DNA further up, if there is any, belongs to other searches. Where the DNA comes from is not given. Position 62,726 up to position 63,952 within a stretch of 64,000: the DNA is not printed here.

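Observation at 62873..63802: Radical-SAM-like protein yhcC with an atypical Cys spacing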

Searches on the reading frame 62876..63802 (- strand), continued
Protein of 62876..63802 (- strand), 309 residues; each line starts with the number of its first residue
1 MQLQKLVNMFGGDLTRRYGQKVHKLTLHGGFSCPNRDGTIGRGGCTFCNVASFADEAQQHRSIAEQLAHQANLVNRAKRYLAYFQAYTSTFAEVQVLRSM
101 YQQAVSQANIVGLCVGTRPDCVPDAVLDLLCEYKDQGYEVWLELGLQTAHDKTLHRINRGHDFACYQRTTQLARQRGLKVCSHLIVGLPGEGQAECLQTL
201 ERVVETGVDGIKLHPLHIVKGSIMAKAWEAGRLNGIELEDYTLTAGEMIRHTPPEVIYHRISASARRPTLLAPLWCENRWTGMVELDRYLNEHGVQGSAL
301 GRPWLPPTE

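Call 46: search_protein_families(proteins=[L004:6607-7602:+, L004:7605-8492:+, L003:5162-6172:+, L003:3370-4140:-], library=ncbifam, max_evalue=0.00001)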
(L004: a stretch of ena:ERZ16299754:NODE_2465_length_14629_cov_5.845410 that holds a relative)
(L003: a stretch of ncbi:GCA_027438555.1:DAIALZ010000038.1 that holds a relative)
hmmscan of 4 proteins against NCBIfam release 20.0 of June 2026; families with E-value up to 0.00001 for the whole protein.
L004:6607-7602:+ (332 aa): 2 families
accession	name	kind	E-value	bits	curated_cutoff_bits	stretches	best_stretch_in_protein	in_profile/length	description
NF047963.1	quinone_UbiU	equivalog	1.4e-139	464.8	440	1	1-329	1-328/331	ubiquinone anaerobic biosynthesis protein UbiU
NF011996.0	PRK15452.1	equivalog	3.8e-48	164.4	534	2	2-195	6-196/449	prephenate-dependent tRNA uridine(34) hydroxylase TrhP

L004:7605-8492:+ (296 aa): 2 families
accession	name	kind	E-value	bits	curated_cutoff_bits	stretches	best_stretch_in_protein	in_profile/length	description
NF011991.0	PRK15447.1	equivalog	2.1e-68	231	283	1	1-292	1-298/302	U32 family peptidase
NF047965.1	quinone_UbiV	equivalog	4.5e-66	223.3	275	1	2-290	1-291/292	ubiquinone anaerobic biosynthesis protein UbiV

L003:5162-6172:+ (337 aa): 2 families
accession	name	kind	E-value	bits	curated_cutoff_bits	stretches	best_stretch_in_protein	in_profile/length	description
NF047963.1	quinone_UbiU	equivalog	2.4e-168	559.4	440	1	7-337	1-331/331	ubiquinone anaerobic biosynthesis protein UbiU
NF011996.0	PRK15452.1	equivalog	2.7e-51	174.8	534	2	7-216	5-209/449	prephenate-dependent tRNA uridine(34) hydroxylase TrhP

L003:3370-4140:- (256 aa): 11 families
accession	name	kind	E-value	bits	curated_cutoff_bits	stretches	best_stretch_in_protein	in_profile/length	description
NF006901.0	PRK09392.1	equivalog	4.4e-34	117.8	211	1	40-254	8-220/236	transcriptional activator FtrB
NF050815.1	TransActFtrBCaul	equivalog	1.5e-25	89.9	300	1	33-253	4-221/251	transcriptional activator FtrB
NF050806.1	TransRegFixKCaul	equivalog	4.7e-17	61.9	300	1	56-253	17-212/215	transcriptional regulator FixK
NF008365.0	PRK11161.1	subfamily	3.9e-16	59.1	228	1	67-253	52-241/250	fumarate/nitrate reduction transcriptional regulator Fnr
NF053664.1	TransRegPtrACyano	equivalog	6.8e-14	51.6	300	1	84-242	31-186/196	Crp/Fnr family transcriptional regulator PtrA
TIGR03697.1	NtcA_cyano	equivalog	6.6e-13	48.9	244.95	1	70-249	1-186/193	global nitrogen regulator NtcA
NF041163.2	encap_f2b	equivalog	1.1e-10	41.3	400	1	37-159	69-193/450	family 2B encapsulin nanocompartment shell protein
NF008732.0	PRK11753.1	equivalog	3e-09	36.7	266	1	58-245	20-210/214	cAMP-activated global transcriptional regulator CRP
NF045989.1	TransRegFnrLRhodb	equivalog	1.4e-08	34.3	300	1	194-252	173-232/245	transcriptional regulator FnrL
NF052518.1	TransRegLdrP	equivalog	1.9e-07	31.3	300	1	68-252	5-185/195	transcriptional regulator LdrP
TIGR03896.1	cyc_nuc_ocin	subfamily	6.9e-07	28.9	161.05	1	44-164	143-263/317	bacteriocin-type transport-associated protein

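Call 47: predict_structure(alignment_id=A1)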
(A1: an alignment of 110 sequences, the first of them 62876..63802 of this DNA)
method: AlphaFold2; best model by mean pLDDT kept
length: 309 residues; sequences in the alignment: 110
mean_pLDDT: 96.4   pTM: 0.93
mean pLDDT of the five models: 96.4, 96.4, 96.2, 95.9, 95.7
residues with pLDDT >= 90: 291; 70-90: 16; 50-70: 2; < 50: 0
segments of 3 or more residues with pLDDT < 50: none
pLDDT, mean of each block of 10 residues (from residue 1): 92 96 96 95 95 90 96 90 95 97 97 98 98 98 99 98 99 98 98 98 98 98 98 98 99 98 94 96 97 97 86
secondary structure, 60 per line:
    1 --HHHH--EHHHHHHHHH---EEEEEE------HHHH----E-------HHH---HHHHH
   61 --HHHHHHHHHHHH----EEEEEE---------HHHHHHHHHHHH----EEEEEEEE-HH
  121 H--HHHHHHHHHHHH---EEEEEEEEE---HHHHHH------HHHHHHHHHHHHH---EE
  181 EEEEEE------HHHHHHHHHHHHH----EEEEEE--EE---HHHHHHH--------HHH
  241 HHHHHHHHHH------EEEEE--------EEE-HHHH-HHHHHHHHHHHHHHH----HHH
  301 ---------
elements in order: H3-6 H10-18 E22-27 H34-37 H56-60 H63-74 E79-84 H94-105 E110-117 H124-135 E139-147 H151-156 H163-175 E179-186 H193-205 E210-215 H223-229 H238-250 E257-261 E270-272 H274-277 H279-293

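Call 51: fold_search(model_id=the predicted structure, library=pdb)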
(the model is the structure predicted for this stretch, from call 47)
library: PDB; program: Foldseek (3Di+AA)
matches with E <= 10: 1754; with E <= 0.001: 135
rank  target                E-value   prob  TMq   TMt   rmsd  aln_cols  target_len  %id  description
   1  8asw_C                5.7e-17  1.00  0.73  0.45   4.9       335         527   18  Cryo-EM structure of yeast Elp123 in complex with alanine tRNA (released 2022-12-07)
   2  6qk7_C                8.5e-16  1.00  0.71  0.51   4.4       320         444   18  Elongator catalytic subcomplex Elp123 lobe (released 2019-07-17)
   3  8ptx_C                1.7e-14  1.00  0.69  0.42   4.5       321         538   19  Cryo-EM structure of human Elp123 in complex with tRNA, acetyl-CoA, 5'-deoxyadenosine and methionine (released 2024-04-17)
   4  8avg_C                3.2e-14  1.00  0.74  0.54   3.7       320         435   17  Cryo-EM structure of mouse Elp123 with bound SAM (released 2022-12-07)
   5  8pty_C                5.2e-14  1.00  0.72  0.52   4.2       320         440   18  Cryo-EM structure of human Elp123 in complex with 5'-deoxyadenosine and methionine (released 2024-04-17)
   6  8asv_C                2.4e-13  1.00  0.70  0.49   4.4       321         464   17  Cryo-EM structure of yeast Elongator complex (released 2022-12-07)
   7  6iad                  2.6e-13  1.00  0.67  0.50   5.9       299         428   17  Apo crystal structure of archaeal Methanocaldococcus infernus Elp3 (del1-54) (released 2019-02-20)
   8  6ia8                  8.3e-13  1.00  0.68  0.50   5.7       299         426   16  Apo crystal structure of archaeal Methanocaldococcus infernus Elp3 (del1-19) (released 2019-02-20)
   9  5l7j                  7.2e-12  1.00  0.60  0.47   5.2       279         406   22  Crystal Structure of Elp3 from Dehalococcoides mccartyi (released 2016-08-03)
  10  5l7l                  3.3e-11  1.00  0.60  0.48   5.3       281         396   22  Crystal Structure of Elp3 from Dehalococcoides mccartyi (390-407 GSGSG) (released 2016-08-03)
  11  6ia6                  4.0e-11  1.00  0.61  0.50   4.4       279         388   22  Crystal structure of the bacterial Dehalococcoides mccartyi Elp3 with desulfo-CoA (released 2019-02-20)
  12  9ccb                  5.6e-10  1.00  0.48  0.37   5.1       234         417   21  X-ray crystal structure of methyl-coenzyme M reductase glutamine methylase (MgmA) from Methanothermobacter marburgensis  (released 2025-01-01)
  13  9a6d_A                2.9e-08  1.00  0.46  0.34   5.4       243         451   16  Integrative model of MTAB-YVFG by crosslinking MS and deep learning (released 2024-09-18)
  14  4jc0_A                4.7e-08  1.00  0.47  0.36   6.0       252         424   17  Crystal structure of Thermotoga maritima holo RimO in complex with pentasulfide, Northeast Structural Genomics Consort (released 2013-04-10)
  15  4jc0_B                5.0e-08  1.00  0.46  0.36   6.0       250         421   18  Crystal structure of Thermotoga maritima holo RimO in complex with pentasulfide, Northeast Structural Genomics Consort (released 2013-04-10)
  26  1olt                  4.9e-07  1.00  0.45  0.33  11.1       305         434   16  Coproporphyrinogen III oxidase (HemN) from Escherichia coli is a Radical SAM enzyme. (released 2003-12-04)
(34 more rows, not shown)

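Call 54: find_encoding_contigs(protein=P0128, flank=5000, max_places=2)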
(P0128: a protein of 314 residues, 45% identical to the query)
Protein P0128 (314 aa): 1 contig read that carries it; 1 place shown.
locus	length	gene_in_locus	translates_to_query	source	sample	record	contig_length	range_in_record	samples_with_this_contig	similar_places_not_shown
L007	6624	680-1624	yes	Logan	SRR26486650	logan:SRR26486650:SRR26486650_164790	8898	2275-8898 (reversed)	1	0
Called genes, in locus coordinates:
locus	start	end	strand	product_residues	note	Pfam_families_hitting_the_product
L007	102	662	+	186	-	PF13599:Pentapeptide_4 (weak), PF00805:Pentapeptide (weak), PF13599:Pentapeptide_4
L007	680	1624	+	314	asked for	PF04055:Radical_SAM, PF16199:Radical_SAM_C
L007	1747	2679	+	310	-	-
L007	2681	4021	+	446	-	PF00483:NTP_transferase, PF12804:NTP_transf_3 (weak), PF24894:Hexapep_GlmU, PF25247:LbH_GLGC (faint), PF25084:LbH_EIF2B (weak)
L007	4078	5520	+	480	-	PF01966:HD (weak)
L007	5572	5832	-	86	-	-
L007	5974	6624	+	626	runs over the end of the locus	PF23310:TPR_27 (faint), PF08238:Sel1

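Call 55: find_encoding_contigs(protein=P0131, flank=5000, max_places=2)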
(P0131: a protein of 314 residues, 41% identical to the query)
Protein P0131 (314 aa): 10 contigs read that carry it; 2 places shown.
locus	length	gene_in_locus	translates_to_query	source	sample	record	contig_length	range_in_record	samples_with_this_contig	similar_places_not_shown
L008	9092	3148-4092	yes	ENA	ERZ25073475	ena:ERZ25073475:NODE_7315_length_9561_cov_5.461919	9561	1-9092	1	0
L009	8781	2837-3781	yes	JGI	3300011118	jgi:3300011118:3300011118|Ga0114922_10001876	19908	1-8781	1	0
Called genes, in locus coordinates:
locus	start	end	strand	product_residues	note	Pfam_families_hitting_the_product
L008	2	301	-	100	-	?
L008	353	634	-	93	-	PF01957:NfeD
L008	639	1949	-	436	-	PF25145:NfeD1b_N, PF24961:NfeD_membrane, PF01957:NfeD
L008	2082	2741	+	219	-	PF01022:HTH_5 (faint), PF12840:HTH_20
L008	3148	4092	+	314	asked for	PF04055:Radical_SAM, PF16199:Radical_SAM_C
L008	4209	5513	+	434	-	PF00675:Peptidase_M16, PF05193:Peptidase_M16_C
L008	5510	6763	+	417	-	PF00675:Peptidase_M16 (weak), PF05193:Peptidase_M16_C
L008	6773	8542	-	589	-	PF01019:G_glu_transpept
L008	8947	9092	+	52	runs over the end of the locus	-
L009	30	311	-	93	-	PF01957:NfeD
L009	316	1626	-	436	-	PF25145:NfeD1b_N, PF24961:NfeD_membrane, PF01957:NfeD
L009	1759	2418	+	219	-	PF01022:HTH_5 (faint), PF12840:HTH_20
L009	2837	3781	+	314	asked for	PF04055:Radical_SAM, PF16199:Radical_SAM_C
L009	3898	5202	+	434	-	PF00675:Peptidase_M16, PF05193:Peptidase_M16_C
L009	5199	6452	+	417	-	PF00675:Peptidase_M16 (weak), PF05193:Peptidase_M16_C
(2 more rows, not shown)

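Call 56: find_encoding_contigs(protein=P0134, flank=5000, max_places=2)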
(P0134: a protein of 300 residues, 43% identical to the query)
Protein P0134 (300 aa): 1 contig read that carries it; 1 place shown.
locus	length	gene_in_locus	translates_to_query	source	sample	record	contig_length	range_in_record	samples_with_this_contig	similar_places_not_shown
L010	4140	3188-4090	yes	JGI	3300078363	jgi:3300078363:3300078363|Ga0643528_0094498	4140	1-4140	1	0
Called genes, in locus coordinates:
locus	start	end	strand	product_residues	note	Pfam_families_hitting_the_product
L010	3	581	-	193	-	?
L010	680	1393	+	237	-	PF01040:UbiA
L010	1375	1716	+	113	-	-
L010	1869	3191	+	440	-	PF00890:FAD_binding_2 (faint), PF07992:Pyr_redox_2, PF13450:NAD_binding_8 (faint), PF00070:Pyr_redox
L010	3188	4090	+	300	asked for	PF04055:Radical_SAM, PF16199:Radical_SAM_C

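Call 58: find_encoding_contigs(protein=P0137, flank=5000, max_places=2)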
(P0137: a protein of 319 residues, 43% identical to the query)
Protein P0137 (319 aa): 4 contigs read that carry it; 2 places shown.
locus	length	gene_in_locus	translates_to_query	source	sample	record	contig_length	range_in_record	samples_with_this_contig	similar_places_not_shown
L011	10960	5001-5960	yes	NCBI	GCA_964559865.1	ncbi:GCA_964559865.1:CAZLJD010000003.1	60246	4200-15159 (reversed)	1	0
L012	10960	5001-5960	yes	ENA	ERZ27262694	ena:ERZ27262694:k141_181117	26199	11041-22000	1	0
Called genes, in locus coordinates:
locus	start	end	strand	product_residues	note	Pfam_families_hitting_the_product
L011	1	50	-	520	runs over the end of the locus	PF05833:NFACT_N, PF18297:NFACT-R_2 (faint), PF05670:NFACT-R_1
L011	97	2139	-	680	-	PF01926:MMR_HSR1, PF02421:FeoB_N, PF03193:RsgA_GTPase (faint), PF09439:SRPRB (weak), PF17910:FeoB_Cyto, PF07670:Gate, PF07664:FeoB_C, PF07670:Gate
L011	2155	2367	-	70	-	PF04023:FeoA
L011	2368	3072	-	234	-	PF01325:Fe_dep_repress, PF02742:Fe_dep_repr_C, PF04023:FeoA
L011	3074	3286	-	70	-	-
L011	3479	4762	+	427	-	-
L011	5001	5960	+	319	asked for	PF04055:Radical_SAM, PF16199:Radical_SAM_C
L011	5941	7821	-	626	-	PF01134:GIDA, PF07992:Pyr_redox_2 (weak), PF12831:FAD_oxidored (faint), PF21680:GIDA_C_1st, PF13932:SAM_GIDA_C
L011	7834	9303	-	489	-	PF14559:TPR_19, PF00515:TPR_1 (weak), PF07719:TPR_2 (weak), PF23914:TPR_CcmH_CycH (weak), PF12895:ANAPC3 (weak), PF14559:TPR_19 (weak), PF07719:TPR_2 (weak), PF13432:TPR_16 (weak), +23 more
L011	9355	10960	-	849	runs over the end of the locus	PF02739:5_3_exonuc_N, PF01367:5_3_exonuc, PF14520:HHH_5 (faint), PF01612:DNA_pol_A_exo1 (weak), PF22619:DNA_polI_exo1, PF00476:DNA_pol_A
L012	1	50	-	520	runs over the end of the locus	PF05833:NFACT_N, PF18297:NFACT-R_2 (faint), PF05670:NFACT-R_1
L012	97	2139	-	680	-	PF01926:MMR_HSR1, PF02421:FeoB_N, PF03193:RsgA_GTPase (faint), PF09439:SRPRB (weak), PF17910:FeoB_Cyto, PF07670:Gate, PF07664:FeoB_C, PF07670:Gate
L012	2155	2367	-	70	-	PF04023:FeoA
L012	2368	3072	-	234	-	PF01325:Fe_dep_repress, PF02742:Fe_dep_repr_C, PF04023:FeoA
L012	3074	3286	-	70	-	-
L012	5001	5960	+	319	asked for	PF04055:Radical_SAM, PF16199:Radical_SAM_C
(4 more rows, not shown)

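Call 59: find_encoding_contigs(protein=P0142, flank=5000, max_places=2)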
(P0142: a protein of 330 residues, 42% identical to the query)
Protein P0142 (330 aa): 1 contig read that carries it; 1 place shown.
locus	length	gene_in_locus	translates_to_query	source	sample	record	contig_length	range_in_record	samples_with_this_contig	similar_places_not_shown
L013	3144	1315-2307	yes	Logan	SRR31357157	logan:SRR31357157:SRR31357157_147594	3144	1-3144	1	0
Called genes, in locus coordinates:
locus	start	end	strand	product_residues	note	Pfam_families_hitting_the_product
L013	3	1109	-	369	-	?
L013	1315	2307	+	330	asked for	PF04055:Radical_SAM, PF16199:Radical_SAM_C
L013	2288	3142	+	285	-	?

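Call 60: search_protein_families(proteins=[L013:2288-3142:+, L013:3-1109:-, L007:1747-2676:+, L010:1869-3188:+], library=ncbifam, max_evalue=1e-8)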
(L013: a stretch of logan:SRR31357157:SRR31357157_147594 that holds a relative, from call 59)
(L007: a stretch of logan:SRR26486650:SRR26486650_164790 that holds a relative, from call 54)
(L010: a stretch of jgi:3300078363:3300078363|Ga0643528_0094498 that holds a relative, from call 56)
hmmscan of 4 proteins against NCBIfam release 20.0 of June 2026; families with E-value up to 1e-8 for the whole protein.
L013:2288-3142:+ (285 aa): 0 families

L013:3-1109:- (369 aa): 7 families
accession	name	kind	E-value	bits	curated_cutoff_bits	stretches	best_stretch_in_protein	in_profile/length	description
TIGR00562.1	proto_IX_ox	equivalog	2.8e-33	115.2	97.85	1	7-362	3-372/470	protoporphyrinogen oxidase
NF008845.0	PRK11883.1-5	equivalog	7.8e-27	93.7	560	1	6-325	4-332/468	protoporphyrinogen oxidase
NF008841.0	PRK11883.1-1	equivalog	4.3e-23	81.9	517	1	6-362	3-358/453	protoporphyrinogen oxidase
NF008843.0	PRK11883.1-3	equivalog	5.6e-20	71.8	406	1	7-64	2-59/424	protoporphyrinogen oxidase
NF005560.0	PRK07233.1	equivalog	1.8e-18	66.6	252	1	8-161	2-155/435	hypothetical protein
TIGR03467.1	HpnE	equivalog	8.6e-11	41.8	283.05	0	9-164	1-168/430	hydroxysqualene dehydroxylase HpnE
NF005547.0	PRK07208.1-3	equivalog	9.2e-10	37.8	380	1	6-312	4-299/465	hypothetical protein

L007:1747-2676:+ (310 aa): 0 families

L010:1869-3188:+ (440 aa): 7 families
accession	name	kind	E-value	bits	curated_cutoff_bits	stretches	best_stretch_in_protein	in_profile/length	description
TIGR03169.1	Nterm_to_SelD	hypoth_equivalog_domain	2e-35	122.9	310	1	11-377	2-351/365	pyridine nucleotide-disulfide oxidoreductase family protein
TIGR04369.1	fusion_not_SelD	hypoth_equivalog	1.1e-16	60.1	700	0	22-181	15-162/701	oxidoreductase/SelD-related fusion protein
NF042949.2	3PPDioc_HcaD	equivalog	1.2e-10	40.7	450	0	81-312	77-281/386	3-phenylpropionate/cinnamic acid dioxygenase ferredoxin--NAD(+) reductase subunit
TIGR01350.1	lipoamide_DH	equivalog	6.4e-10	38.3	408.8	0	163-337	172-332/461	dihydrolipoyl dehydrogenase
NF003437.0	PRK04965.1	equivalog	8.6e-10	38.1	392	0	81-336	79-301/378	NADH:flavorubredoxin reductase NorW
TIGR02374.1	nitri_red_nirB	equivalog_domain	1.2e-09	37.2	578.35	0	82-311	76-282/794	nitrite reductase large subunit NirB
TIGR03385.1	CoA_CoA_reduc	equivalog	1.3e-09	37.4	578.8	0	102-311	103-287/439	CoA-disulfide reductase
